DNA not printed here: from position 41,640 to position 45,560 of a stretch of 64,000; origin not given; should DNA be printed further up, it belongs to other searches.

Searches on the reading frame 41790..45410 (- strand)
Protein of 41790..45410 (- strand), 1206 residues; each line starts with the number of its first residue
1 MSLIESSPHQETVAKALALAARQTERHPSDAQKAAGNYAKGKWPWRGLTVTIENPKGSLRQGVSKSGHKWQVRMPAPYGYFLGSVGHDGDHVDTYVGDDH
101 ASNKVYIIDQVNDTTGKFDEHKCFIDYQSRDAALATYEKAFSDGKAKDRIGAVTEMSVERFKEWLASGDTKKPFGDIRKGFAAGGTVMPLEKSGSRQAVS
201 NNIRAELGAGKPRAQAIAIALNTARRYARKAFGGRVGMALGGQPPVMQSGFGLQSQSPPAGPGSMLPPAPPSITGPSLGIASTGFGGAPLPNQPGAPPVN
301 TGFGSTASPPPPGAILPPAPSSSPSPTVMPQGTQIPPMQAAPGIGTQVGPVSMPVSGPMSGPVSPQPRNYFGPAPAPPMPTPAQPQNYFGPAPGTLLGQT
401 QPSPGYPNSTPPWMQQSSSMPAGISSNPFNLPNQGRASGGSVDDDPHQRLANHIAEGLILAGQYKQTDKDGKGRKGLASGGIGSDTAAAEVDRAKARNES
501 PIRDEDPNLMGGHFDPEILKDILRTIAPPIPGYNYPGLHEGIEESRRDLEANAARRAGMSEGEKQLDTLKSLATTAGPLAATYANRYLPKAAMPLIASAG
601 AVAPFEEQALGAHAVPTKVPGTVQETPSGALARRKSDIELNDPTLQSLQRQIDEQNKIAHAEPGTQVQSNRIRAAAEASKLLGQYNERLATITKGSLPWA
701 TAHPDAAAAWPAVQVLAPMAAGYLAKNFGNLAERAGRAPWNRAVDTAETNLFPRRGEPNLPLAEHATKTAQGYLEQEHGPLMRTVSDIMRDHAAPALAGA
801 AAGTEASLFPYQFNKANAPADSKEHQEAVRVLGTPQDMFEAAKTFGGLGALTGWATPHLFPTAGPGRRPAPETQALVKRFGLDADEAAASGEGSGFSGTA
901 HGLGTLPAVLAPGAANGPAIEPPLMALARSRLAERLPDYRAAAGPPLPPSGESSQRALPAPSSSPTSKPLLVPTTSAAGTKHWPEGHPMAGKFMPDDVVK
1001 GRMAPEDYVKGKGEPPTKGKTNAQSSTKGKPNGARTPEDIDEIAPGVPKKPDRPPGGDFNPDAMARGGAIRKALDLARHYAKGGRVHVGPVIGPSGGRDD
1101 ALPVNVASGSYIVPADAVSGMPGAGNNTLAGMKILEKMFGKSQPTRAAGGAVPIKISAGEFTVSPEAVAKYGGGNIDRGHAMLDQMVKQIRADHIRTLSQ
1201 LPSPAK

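Call 23: search_protein_families(library=phrogs, proteins=[window:41790-45410:-], max_evalue=0.001)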
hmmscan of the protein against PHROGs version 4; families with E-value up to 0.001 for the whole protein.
window:41790-45410:- (1206 aa): 11 families
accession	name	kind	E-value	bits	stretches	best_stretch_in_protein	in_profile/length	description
phrog_37402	-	unknown function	1.9e-51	175.5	1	16-173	1087-1246/2639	-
phrog_30335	-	unknown function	1e-38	133.3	1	10-176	740-903/2900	-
phrog_4660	-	head and packaging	1.3e-34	120.6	1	46-176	640-764/765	minor head protein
phrog_10089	-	moron, auxiliary metabolic gene and host takeover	9.2e-32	109.9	1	12-175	865-1032/4647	DarB-like antirestriction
phrog_938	-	lysis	9.3e-32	110.1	1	22-176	1491-1647/2185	endolysin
phrog_20705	-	head and packaging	5e-30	105.4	1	20-170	10-159/690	virion structural protein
phrog_4272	-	unknown function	1.2e-26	94.4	1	27-181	121-271/764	-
phrog_29900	-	unknown function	5.7e-22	78.3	1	12-166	749-903/1028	-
phrog_5143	-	unknown function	1.1e-21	76.8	1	11-164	695-848/2204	-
phrog_33607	-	unknown function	4e-14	53.5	1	48-174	116-237/287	-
phrog_2423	-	unknown function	1.8e-12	48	1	188-231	1-44/52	-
